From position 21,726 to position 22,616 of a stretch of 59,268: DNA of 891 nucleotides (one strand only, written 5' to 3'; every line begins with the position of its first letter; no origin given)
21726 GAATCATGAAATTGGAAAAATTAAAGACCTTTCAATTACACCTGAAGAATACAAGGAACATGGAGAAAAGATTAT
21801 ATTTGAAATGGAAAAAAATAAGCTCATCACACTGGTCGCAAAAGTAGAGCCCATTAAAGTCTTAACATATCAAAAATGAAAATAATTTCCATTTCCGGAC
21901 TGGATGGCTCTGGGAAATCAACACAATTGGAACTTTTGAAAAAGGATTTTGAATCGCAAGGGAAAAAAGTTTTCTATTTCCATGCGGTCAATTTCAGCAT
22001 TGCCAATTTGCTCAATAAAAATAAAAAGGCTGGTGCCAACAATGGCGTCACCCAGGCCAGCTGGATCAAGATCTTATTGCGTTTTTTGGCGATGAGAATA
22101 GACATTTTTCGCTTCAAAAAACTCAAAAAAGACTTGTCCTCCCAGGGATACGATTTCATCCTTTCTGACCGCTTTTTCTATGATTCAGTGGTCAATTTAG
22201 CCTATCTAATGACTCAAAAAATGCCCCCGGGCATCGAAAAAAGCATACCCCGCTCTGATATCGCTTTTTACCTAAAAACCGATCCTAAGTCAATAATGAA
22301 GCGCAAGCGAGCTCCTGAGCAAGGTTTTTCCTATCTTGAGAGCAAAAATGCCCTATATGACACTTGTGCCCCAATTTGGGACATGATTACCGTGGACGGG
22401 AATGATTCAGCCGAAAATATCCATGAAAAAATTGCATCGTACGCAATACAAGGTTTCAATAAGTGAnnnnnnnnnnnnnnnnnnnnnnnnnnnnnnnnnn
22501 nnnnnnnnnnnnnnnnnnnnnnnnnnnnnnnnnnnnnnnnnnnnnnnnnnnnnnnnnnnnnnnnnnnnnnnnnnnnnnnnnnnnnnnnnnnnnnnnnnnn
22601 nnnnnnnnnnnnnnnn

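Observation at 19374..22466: RtcB-like protein translationally coupled to a glycosyltransferase upstream and a thymidylate-kinase-like P-loop protein downstream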

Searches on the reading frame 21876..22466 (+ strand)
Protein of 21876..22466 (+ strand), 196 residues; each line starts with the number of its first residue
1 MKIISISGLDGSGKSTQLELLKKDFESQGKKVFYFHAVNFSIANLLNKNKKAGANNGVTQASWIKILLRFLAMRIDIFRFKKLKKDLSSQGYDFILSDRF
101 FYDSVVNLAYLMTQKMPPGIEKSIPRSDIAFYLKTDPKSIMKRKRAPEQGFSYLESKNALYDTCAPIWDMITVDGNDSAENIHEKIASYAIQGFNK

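Call 3: search_protein_families(library=pfam, proteins=[window:21876-22466:+], max_evalue=0.01)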
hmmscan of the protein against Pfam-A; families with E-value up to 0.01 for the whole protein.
window:21876-22466:+ (196 aa): 3 families
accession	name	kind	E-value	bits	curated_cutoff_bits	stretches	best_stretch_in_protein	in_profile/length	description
PF02223.23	Thymidylate_kin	-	4.4e-13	49.8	27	1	6-186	1-185/185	Thymidylate kinase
PF00485.24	PRK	-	0.0028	17.9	22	0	3-48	1-47/196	Phosphoribulokinase / Uridine kinase family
PF01712.25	dNK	-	0.0042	17.3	27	0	4-26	1-23/203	Deoxynucleoside kinase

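Call 4: search_protein_families(library=ncbifam, proteins=[window:21876-22466:+], max_evalue=0.01)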
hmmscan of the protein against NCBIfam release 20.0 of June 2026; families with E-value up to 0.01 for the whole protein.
window:21876-22466:+ (196 aa): 4 families
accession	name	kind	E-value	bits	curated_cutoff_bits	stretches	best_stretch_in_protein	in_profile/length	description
TIGR00041.1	DTMP_kinase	equivalog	5.7e-15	55.5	83.25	1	3-186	6-196/196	dTMP kinase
NF006085.0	PRK08233.1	equivalog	0.0003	20.7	198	1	2-44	6-46/184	hypothetical protein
NF005923.0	PRK07933.1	equivalog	0.00066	19.1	193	1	3-34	2-33/213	dTMP kinase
NF041053.1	CobW_rel_Se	equivalog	0.003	17.3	180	1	1-31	1-31/195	CobW-related selenoprotein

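Call 24: find_homologous_proteins(query=window:21876-22466:+, max_evalue=0.001)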
Query window:21876-22466:+ (196 aa): 672 proteins with E <= 0.001 among 1425 candidates; the best 120 are listed.
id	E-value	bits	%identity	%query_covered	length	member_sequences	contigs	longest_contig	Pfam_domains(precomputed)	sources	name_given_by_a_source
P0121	1.6e-124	431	100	100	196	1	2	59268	PF02223.24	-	-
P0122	2.0e-107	375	90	95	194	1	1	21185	PF02223.24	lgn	-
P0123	2.8e-88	313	73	96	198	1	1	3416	PF02223.24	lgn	-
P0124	2.4e-83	296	72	96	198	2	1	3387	PF02223.24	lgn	-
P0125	1.5e-82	294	71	96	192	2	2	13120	PF02223.24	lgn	-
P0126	1.5e-65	238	59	96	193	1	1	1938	PF02223.24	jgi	jgi:thymidylate kinase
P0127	3.0e-62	228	56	95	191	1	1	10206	PF02223.24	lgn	-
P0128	1.1e-61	226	58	95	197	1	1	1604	PF02223.24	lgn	-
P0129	4.1e-60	221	57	96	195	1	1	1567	PF02223.24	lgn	-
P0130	9.2e-60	220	57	96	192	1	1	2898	PF02223.24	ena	-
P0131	6.6e-59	217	54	97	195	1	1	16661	PF02223.24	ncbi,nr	ncbi:MAG: hypothetical protein PHP62_02450 [Candidatus Moranbacteria bacterium]|nr:hypothetical prot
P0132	1.6e-58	216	54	96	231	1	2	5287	PF02223.24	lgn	-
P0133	1.7e-57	212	55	97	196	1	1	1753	PF02223.24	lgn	-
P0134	2.7e-57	212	53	97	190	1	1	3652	PF02223.24,PF01712.26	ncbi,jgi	jgi:thymidylate kinase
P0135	3.1e-57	211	54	96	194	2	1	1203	PF02223.24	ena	-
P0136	5.5e-57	211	54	96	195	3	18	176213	PF02223.24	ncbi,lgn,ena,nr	ncbi:MAG: Thymidylate kinase [Candidatus Moranbacteria bacterium GW2011_GWC2_37_73]|nr:MAG: seg [Par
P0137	7.0e-57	210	53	97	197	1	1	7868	PF02223.24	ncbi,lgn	-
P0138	1.8e-56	209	54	94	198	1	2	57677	PF02223.24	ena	-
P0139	4.3e-56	208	51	98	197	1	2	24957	PF02223.24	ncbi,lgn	-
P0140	7.4e-56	207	54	96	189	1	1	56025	PF02223.24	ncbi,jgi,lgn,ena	ncbi:MAG: hypothetical protein WCI36_05120 [bacterium]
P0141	9.6e-56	207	54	95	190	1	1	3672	PF02223.24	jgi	jgi:thymidylate kinase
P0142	1.4e-55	206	54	95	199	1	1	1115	PF02223.24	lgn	-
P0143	1.9e-55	206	54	96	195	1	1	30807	PF02223.24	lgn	-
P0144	2.0e-55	205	53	96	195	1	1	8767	PF02223.24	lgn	-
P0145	4.2e-55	204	53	96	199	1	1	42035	PF02223.24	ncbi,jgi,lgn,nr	ncbi:MAG: hypothetical protein PHW24_01930 [Candidatus Moranbacteria bacterium]|jgi:dTMP kinase|nr:h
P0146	5.2e-55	204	53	95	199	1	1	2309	PF02223.24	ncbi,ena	-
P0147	7.0e-55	204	54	90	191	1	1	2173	PF02223.24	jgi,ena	-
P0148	1.3e-54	203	54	90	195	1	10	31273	PF02223.24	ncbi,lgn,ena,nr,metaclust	ncbi:MAG: Thymidylate kinase [Candidatus Moranbacteria bacterium GW2011_GWE1_36_7]|nr:MAG: Thymidyla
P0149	1.5e-54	203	52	95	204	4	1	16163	PF02223.24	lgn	-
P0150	1.6e-54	203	52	96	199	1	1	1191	PF02223.24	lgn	-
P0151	3.1e-54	202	54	90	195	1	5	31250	PF02223.24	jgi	-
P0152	3.1e-54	202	51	95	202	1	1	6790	PF02223.24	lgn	-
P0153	3.8e-54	201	52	96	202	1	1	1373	PF02223.24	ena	-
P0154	4.3e-54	201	53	96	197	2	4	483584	PF02223.24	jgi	-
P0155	4.5e-54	201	51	95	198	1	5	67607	PF02223.24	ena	-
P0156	8.2e-54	200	51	96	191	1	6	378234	PF02223.24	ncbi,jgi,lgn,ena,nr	ncbi:MAG TPA: hypothetical protein P5548_03260 [Candidatus Moranbacteria bacterium]|nr:hypothetical 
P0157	1.1e-53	200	50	100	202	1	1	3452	PF02223.24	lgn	-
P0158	1.6e-53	199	53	95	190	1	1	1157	PF02223.24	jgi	jgi:dTMP kinase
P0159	2.3e-53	199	51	95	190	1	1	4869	PF02223.24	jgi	jgi:dTMP kinase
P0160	3.6e-53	198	51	97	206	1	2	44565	PF02223.24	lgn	-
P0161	5.6e-53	198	55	96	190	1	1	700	PF02223.24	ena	-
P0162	5.9e-53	197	52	97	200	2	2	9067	PF02223.24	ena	-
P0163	6.1e-53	197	49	95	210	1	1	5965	PF02223.24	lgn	-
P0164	6.2e-53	197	49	95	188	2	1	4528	PF02223.24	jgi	jgi:thymidylate kinase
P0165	7.4e-53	197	53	95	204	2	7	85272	PF02223.24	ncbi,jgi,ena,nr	ncbi:MAG TPA: hypothetical protein P5323_01740 [Candidatus Moranbacteria bacterium]|nr:hypothetical 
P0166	8.5e-53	197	51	96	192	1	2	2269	PF02223.24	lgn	-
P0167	1.1e-52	197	56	96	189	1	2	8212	PF02223.24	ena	-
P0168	1.3e-52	196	48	97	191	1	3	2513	PF02223.24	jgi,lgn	-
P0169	1.3e-52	196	50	95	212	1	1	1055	PF02223.24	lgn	-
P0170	1.3e-52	196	55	95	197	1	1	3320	PF02223.24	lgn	-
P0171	1.4e-52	196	49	90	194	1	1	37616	PF02223.24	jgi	jgi:dTMP kinase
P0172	1.4e-52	196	49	96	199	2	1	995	PF02223.24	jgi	jgi:dTMP kinase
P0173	1.4e-52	196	50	97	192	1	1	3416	PF02223.24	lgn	-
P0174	1.5e-52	196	52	96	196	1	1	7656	PF02223.24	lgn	-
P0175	1.5e-52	196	49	97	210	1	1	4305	PF02223.24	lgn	-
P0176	1.5e-52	196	50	97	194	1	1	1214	PF02223.24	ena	-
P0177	1.8e-52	196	52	95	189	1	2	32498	PF02223.24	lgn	-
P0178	1.8e-52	196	52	95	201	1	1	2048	PF02223.24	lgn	-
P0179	1.8e-52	196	49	96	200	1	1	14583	PF02223.24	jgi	-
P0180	1.8e-52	196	54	95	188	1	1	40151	PF02223.24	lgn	-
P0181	1.9e-52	196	51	96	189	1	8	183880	PF02223.24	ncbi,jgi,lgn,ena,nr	ncbi:MAG: hypothetical protein US30_C0001G0037 [Candidatus Moranbacteria bacterium GW2011_GWF2_36_83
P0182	2.1e-52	196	51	98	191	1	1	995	PF02223.24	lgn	-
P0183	2.1e-52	196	49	100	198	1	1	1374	PF02223.24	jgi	jgi:dTMP kinase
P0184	2.6e-52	195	52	95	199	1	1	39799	PF02223.24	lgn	-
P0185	2.8e-52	195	53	95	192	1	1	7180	PF02223.24,PF01712.26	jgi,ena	-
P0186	3.0e-52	195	49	99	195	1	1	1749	PF02223.24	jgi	-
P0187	3.1e-52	195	51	98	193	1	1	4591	PF02223.24,PF08433.17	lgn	-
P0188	3.2e-52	195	52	95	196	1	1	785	PF02223.24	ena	-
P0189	3.2e-52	195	53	95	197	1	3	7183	PF02223.24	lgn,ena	-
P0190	3.2e-52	195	47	95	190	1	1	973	PF02223.24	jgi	jgi:thymidylate kinase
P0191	3.9e-52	195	53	96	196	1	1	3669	PF02223.24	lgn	-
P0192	4.3e-52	195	51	95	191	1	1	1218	PF02223.24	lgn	-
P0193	5.0e-52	194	52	95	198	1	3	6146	PF02223.24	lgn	-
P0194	5.3e-52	194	49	97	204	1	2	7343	PF02223.24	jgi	jgi:dTMP kinase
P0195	5.7e-52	194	52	97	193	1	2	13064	PF02223.24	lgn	-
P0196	6.0e-52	194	50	96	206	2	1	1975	PF02223.24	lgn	-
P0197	6.0e-52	194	51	96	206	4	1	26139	PF02223.24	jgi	-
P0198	6.6e-52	194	49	96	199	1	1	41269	PF02223.24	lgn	-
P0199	6.7e-52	194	51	95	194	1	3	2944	PF02223.24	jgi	jgi:thymidylate kinase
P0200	8.8e-52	194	48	96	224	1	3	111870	PF02223.24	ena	-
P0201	9.0e-52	194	51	97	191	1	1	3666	PF02223.24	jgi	jgi:dTMP kinase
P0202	9.2e-52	194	49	96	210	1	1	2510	PF02223.24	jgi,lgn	jgi:thymidylate kinase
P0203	9.6e-52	193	52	96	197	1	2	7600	PF02223.24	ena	-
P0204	9.7e-52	193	48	99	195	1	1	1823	PF02223.24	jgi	jgi:thymidylate kinase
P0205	1.0e-51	193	49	95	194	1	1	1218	PF02223.24,PF01712.26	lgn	-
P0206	1.1e-51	193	49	95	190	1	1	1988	PF02223.24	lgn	-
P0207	1.2e-51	193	50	97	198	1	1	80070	PF02223.24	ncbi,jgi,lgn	ncbi:MAG: hypothetical protein WC238_02310 [Parcubacteria group bacterium]|jgi:thymidylate kinase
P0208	1.3e-51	193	51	97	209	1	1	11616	PF02223.24,PF01712.26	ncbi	-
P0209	1.4e-51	193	50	92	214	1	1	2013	PF02223.24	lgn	-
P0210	1.5e-51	193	52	95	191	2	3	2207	PF02223.24,PF01712.26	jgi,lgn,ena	-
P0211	1.5e-51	193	54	95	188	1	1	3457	PF02223.24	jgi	jgi:thymidylate kinase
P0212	1.5e-51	193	53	96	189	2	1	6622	PF02223.24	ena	-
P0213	2.0e-51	192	47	97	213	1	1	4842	PF02223.24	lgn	-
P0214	3.3e-51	192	53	95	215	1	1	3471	PF02223.24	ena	-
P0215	3.4e-51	192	51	95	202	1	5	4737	PF02223.24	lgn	-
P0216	3.8e-51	192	52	96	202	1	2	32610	PF02223.24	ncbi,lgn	-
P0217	3.9e-51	191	50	97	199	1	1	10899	PF02223.24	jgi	-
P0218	4.1e-51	191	49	95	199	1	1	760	PF02223.24,PF01712.26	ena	-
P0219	5.4e-51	191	53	95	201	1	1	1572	PF02223.24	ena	-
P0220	5.6e-51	191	50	97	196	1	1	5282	PF02223.24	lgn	-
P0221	5.9e-51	191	47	95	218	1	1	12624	PF02223.24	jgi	-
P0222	6.5e-51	191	50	90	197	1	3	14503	PF02223.24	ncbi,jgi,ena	jgi:dTMP kinase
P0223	7.2e-51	191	51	93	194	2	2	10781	PF02223.24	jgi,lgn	jgi:dTMP kinase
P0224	8.0e-51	190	49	95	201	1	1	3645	PF02223.24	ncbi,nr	ncbi:MAG: hypothetical protein NTZ97_00540 [Candidatus Moranbacteria bacterium]|nr:hypothetical prot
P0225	8.5e-51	190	51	95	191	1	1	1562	PF02223.24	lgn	-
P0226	8.9e-51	190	50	95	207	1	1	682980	PF02223.24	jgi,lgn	jgi:thymidylate kinase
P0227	8.9e-51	190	49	97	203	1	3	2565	PF02223.24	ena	-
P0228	1.0e-50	190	50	91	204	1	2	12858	PF02223.24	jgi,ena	-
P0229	1.0e-50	190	53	95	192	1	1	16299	PF02223.24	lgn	-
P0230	1.1e-50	190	50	95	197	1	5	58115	PF02223.24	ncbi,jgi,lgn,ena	-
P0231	1.1e-50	190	53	97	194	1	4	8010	PF02223.24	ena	-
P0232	1.1e-50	190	50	91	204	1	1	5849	PF02223.24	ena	-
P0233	1.3e-50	190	49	95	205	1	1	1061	PF02223.24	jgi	jgi:thymidylate kinase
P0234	1.5e-50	190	48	95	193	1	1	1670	PF02223.24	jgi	jgi:thymidylate kinase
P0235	1.6e-50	190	49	99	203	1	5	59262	PF02223.24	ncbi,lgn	-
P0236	1.9e-50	189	51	97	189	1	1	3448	PF02223.24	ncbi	-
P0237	2.4e-50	189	47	97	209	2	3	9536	PF02223.24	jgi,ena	-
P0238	2.4e-50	189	50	93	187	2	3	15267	PF02223.24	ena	-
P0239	2.4e-50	189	50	95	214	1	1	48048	PF02223.24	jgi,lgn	jgi:thymidylate kinase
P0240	2.5e-50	189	51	94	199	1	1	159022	PF02223.24,PF01712.26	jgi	jgi:dTMP kinase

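Call 26: search_solved_structures(query=A2, max_evalue=0.01, show_alignments=3)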
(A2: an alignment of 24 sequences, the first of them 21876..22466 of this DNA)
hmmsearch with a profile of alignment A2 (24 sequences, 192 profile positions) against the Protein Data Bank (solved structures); distinct sequences matched with E-value up to 0.01: 23.
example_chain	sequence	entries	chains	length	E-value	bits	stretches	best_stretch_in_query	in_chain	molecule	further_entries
3hjn_A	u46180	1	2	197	9.7e-12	47.9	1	4-33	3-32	Thymidylate kinase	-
2yof_A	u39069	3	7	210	1.5e-11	47.3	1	2-191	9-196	THYMIDYLATE KINASE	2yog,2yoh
2wwf_A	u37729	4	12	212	1.5e-11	47.3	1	2-191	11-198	THYMIDILATE KINASE, PUTATIVE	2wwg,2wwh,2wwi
2plr_A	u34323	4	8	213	4.7e-08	35.9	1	3-190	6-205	Probable thymidylate kinase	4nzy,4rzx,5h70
5xbh_A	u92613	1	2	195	1.3e-07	34.4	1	3-31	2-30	Thymidylate kinase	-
2pbr_A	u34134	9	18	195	1.4e-07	34.3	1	3-31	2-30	Thymidylate kinase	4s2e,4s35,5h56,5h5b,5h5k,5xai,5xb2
5xb5_A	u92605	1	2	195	1.9e-07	33.9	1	3-31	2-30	Thymidylate kinase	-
5x8k_A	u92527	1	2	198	1.9e-06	30.6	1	4-33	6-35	Thymidylate kinase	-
5x7j_A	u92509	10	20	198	3e-06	30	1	4-33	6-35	Thymidylate kinase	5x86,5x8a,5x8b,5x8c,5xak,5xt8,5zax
5xal_A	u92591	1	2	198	3.5e-06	29.8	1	4-33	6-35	Thymidylate kinase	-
5x98_B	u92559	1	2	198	5.2e-06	29.2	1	4-33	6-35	Thymidylate kinase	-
5x8v_B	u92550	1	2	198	8.9e-06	28.4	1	4-33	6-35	Thymidylate kinase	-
5x8d_B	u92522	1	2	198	1.1e-05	28.2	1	4-33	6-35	Thymidylate kinase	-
5x99_A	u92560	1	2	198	2.8e-05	26.8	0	4-33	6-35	Thymidylate kinase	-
5x8j_A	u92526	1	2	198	4.4e-05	26.2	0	4-33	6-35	Thymidylate kinase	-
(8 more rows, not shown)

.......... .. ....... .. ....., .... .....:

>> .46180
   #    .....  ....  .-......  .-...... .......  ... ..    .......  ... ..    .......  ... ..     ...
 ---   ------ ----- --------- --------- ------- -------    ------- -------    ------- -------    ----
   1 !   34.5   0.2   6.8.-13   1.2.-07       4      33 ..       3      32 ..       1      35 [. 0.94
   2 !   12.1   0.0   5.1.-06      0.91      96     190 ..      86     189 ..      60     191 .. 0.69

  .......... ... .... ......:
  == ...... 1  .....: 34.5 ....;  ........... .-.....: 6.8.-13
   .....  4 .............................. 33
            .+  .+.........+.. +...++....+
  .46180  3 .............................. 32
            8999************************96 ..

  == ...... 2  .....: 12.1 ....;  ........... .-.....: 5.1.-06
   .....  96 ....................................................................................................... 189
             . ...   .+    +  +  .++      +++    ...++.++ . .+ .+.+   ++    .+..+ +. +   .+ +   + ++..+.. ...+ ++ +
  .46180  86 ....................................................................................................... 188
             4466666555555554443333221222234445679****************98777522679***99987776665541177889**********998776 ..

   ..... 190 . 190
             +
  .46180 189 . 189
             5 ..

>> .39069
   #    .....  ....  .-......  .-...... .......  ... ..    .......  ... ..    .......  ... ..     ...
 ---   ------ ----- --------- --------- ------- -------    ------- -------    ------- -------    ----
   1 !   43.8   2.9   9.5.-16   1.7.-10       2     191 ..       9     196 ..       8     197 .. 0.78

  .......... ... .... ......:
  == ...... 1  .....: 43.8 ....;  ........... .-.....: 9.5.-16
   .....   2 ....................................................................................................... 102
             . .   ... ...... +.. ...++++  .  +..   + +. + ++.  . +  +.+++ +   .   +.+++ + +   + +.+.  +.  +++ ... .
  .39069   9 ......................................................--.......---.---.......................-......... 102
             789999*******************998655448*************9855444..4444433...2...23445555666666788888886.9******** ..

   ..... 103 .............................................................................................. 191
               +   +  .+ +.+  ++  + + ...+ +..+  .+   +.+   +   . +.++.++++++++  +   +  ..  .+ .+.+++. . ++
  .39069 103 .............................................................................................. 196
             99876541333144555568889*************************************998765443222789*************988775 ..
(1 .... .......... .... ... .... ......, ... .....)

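Call 33: predict_structure(alignment_id=A2)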
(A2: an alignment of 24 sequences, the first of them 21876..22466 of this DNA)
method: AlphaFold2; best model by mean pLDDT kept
length: 196 residues; sequences in the alignment: 24
mean_pLDDT: 88.2   pTM: 0.83
mean pLDDT of the five models: 88.2, 88.2, 88.0, 87.6, 87.5
residues with pLDDT >= 90: 122; 70-90: 59; 50-70: 9; < 50: 6
segments of 3 or more residues with pLDDT < 50: 51-56
pLDDT, mean of each block of 10 residues (from residue 1): 94 91 95 92 77 48 85 93 96 95 92 85 91 94 80 92 94 94 94 78
secondary structure, 60 per line:
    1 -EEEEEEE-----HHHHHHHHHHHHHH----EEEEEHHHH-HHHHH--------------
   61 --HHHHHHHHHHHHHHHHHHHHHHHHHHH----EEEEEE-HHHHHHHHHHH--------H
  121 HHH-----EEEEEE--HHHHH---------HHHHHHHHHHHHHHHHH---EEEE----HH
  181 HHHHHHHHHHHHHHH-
elements in order: E2-8 H14-27 E32-36 H37-40 H42-46 H63-89 E94-99 H101-111 H120-123 E129-134 H137-141 H151-167 E171-174 H179-195

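Call 36: fold_search(model_id=the predicted structure, library=pdb)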
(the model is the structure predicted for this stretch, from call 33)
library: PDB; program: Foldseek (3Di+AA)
matches with E <= 10: 1405; with E <= 0.001: 325
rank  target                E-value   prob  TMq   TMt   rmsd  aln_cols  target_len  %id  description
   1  4nzy_A                3.0e-09  1.00  0.76  0.71   4.2       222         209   22  Crystal structure (type-2) of dTMP kinase (st1543) from Sulfolobus Tokodaii Strain7 (released 2014-12-24)
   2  2plr_A                3.4e-09  1.00  0.69  0.64   5.1       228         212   20  Crystal structure of dTMP kinase (st1543) from Sulfolobus Tokodaii Strain7 (released 2008-04-22)
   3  5h70_B                4.4e-09  1.00  0.68  0.65   5.0       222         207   21  Crystal structure of ADP bound dTMP kinase (st1543) from Sulfolobus Tokodaii Strain7 (released 2016-12-07)
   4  4rzx_A                4.9e-09  1.00  0.73  0.70   4.2       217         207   22  Crystal structure (type-3) of dTMP kinase (st1543) from Sulfolobus Tokodaii Strain7 (released 2015-12-30)
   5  2wwf_B                8.2e-09  1.00  0.76  0.72   3.6       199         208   21  Plasmodium falciparum thymidylate kinase in complex with TMP and ADP (released 2010-04-21)
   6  2plr_B                8.2e-09  1.00  0.70  0.67   4.7       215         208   20  Crystal structure of dTMP kinase (st1543) from Sulfolobus Tokodaii Strain7 (released 2008-04-22)
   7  5h70_A                8.2e-09  1.00  0.71  0.68   4.5       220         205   21  Crystal structure of ADP bound dTMP kinase (st1543) from Sulfolobus Tokodaii Strain7 (released 2016-12-07)
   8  5zb0_A                8.7e-09  1.00  0.68  0.71   4.3       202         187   19  Crystal structure of thymidylate kinase in complex with ADP and TDP from thermus thermophilus HB8 (released 2018-12-19)
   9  2wwg_A                9.9e-09  1.00  0.71  0.67   4.4       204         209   20  Plasmodium falciparum thymidylate kinase in complex with dGMP and ADP (released 2010-04-21)
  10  2wwf_A                1.1e-08  1.00  0.75  0.71   3.6       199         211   20  Plasmodium falciparum thymidylate kinase in complex with TMP and ADP (released 2010-04-21)
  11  5zax_A                2.4e-08  1.00  0.72  0.74   3.8       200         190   18  Crystal structure of thymidylate kinase in complex with ADP, TDP and TMP from thermus thermophilus HB8 (released 2018-12-19)
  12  1nn5                  2.4e-08  1.00  0.69  0.67   4.4       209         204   18  Crystal structure of human thymidylate kinase with d4TMP + AppNHp (released 2003-03-18)
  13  2yof_A                2.5e-08  1.00  0.73  0.72   3.8       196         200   20  Plasmodium falciparum thymidylate kinase in complex with a (thio)urea- beta-deoxythymidine inhibitor (released 2013-07-24)
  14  5x8b_A                2.9e-08  1.00  0.69  0.71   3.7       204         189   19  Crystal structure of ATP-TMP and ADP bound thymidylate kinase from Thermus thermophilus HB8 (released 2018-03-14)
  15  5zb4_A                3.3e-08  1.00  0.69  0.72   3.8       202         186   19  Crystal structure of thymidylate kinase in complex with ADP and TMP from thermus thermophilus HB8 (released 2018-12-19)
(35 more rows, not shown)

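Call 69: search_protein_families(library=padloc, proteins=[window:21876-22466:+], max_evalue=0.01)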
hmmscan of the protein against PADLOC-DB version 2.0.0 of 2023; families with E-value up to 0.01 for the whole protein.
window:21876-22466:+ (196 aa): 2 families
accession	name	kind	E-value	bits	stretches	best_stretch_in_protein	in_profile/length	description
PDLC02911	VakA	-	0.00023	19.8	1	3-28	4-29/163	-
PDLC04690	PDC-M51B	-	0.0019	16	1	2-27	3-28/191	-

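Call 70: search_protein_families(library=phrogs, proteins=[window:21876-22466:+], max_evalue=0.001)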
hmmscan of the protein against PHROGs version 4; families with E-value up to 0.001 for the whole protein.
window:21876-22466:+ (196 aa): 2 families
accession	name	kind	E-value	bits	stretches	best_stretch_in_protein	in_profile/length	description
phrog_761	-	other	1.2e-14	55.8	1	1-188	19-213/362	thymidylate kinase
phrog_2107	-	other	2.8e-05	24.9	1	1-121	3-113/201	thymidylate kinase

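Call 87: find_encoding_contigs(protein=P0156, flank=5000, max_places=1)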
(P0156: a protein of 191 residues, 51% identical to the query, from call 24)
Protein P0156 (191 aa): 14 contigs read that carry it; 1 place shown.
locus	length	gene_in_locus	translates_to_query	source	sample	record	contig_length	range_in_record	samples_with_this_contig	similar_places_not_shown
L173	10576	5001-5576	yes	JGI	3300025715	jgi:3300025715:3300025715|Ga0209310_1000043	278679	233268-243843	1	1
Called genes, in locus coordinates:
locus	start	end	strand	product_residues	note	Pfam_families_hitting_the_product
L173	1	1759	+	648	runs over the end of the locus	PF07760:DUF1616, PF20176:DUF6541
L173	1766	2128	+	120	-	-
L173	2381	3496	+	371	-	PF00534:Glycos_transf_1, PF13692:Glyco_trans_1_4, PF13524:Glyco_trans_1_2 (faint)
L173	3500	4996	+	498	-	PF01139:RtcB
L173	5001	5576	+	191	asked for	PF02223:Thymidylate_kin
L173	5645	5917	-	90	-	-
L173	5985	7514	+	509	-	PF01943:Polysacc_synt, PF13440:Polysacc_synt_3, PF03023:MurJ, PF01554:MatE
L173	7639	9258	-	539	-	PF13231:PMT_2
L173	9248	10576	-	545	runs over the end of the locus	PF13231:PMT_2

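Call 88: find_encoding_contigs(protein=P0181, flank=5000, max_places=1)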
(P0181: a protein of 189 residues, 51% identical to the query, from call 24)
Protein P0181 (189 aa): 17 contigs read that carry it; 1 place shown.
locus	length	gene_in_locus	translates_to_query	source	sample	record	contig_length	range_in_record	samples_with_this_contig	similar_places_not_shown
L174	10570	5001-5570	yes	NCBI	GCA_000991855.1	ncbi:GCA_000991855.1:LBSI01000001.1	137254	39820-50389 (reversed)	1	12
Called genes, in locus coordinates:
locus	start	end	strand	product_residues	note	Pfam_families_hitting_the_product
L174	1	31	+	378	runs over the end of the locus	PF00534:Glycos_transf_1, PF13692:Glyco_trans_1_4, PF20706:GT4-conflict (weak)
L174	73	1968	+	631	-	PF07760:DUF1616, PF20176:DUF6541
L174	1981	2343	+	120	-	-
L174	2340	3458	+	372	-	PF00534:Glycos_transf_1, PF13692:Glyco_trans_1_4, PF13524:Glyco_trans_1_2 (weak)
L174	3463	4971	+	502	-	PF01139:RtcB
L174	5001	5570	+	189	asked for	PF02223:Thymidylate_kin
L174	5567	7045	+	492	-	PF01943:Polysacc_synt, PF13440:Polysacc_synt_3, PF03023:MurJ, PF01554:MatE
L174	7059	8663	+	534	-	PF13231:PMT_2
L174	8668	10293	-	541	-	PF13231:PMT_2, PF14897:EpsG (weak)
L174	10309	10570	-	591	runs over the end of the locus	-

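Call 89: find_encoding_contigs(protein=P0240, flank=5000, max_places=1)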
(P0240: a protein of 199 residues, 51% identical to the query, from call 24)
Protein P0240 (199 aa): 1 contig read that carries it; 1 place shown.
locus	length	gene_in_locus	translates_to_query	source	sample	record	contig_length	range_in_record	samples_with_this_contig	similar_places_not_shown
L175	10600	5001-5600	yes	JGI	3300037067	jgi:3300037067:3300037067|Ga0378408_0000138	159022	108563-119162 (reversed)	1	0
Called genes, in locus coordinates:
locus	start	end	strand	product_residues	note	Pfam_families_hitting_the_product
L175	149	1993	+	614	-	PF20176:DUF6541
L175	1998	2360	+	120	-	-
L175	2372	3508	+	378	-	PF13439:Glyco_transf_4 (weak), PF00534:Glycos_transf_1, PF13692:Glyco_trans_1_4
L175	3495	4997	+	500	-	PF01139:RtcB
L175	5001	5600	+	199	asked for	PF01712:dNK (faint), PF02223:Thymidylate_kin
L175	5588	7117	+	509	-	PF01943:Polysacc_synt, PF13440:Polysacc_synt_3, PF03023:MurJ, PF01554:MatE (weak)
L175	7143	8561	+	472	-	PF07602:DUF1565 (weak), PF22842:Pel9A-like_beta_helix, PF05048:NosD, PF13229:Beta_helix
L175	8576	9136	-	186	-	-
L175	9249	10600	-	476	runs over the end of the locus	PF09913:DUF2142, PF02366:PMT, PF13231:PMT_2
